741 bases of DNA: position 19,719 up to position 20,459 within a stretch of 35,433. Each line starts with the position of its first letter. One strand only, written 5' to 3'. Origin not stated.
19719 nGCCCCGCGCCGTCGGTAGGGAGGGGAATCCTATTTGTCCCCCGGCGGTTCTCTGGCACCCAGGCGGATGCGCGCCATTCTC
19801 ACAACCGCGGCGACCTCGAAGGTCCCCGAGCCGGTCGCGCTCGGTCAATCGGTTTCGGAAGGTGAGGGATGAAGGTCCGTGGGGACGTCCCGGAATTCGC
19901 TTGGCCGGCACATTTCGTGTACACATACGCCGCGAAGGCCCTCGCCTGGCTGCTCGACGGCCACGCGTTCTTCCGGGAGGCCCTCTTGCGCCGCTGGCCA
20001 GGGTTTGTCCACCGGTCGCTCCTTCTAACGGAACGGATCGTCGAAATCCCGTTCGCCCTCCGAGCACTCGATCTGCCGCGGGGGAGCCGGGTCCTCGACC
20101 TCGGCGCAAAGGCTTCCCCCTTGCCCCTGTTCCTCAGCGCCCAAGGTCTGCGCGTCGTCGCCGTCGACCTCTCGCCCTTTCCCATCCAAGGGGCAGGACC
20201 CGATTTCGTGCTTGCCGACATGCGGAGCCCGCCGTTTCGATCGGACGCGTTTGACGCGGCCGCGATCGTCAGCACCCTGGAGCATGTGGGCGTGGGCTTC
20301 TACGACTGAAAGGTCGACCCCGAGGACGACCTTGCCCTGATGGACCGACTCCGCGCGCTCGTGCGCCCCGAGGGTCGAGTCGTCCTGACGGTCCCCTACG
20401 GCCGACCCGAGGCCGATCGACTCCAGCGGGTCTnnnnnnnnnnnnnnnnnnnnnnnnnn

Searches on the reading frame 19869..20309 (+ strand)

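Call 49: search_protein_families(library=pfam, proteins=[window:19869-20309:+], max_evalue=0.0001)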
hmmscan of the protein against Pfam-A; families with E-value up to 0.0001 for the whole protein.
window:19869-20309:+ (146 aa): 2 families
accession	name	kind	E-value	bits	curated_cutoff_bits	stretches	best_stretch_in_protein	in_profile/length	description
PF08241.18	Methyltransf_11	-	4.2e-06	27.7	21.2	1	76-140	1-73/95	Methyltransferase domain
PF13489.12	Methyltransf_23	-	3.1e-05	24.2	27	1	64-140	14-94/164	Methyltransferase domain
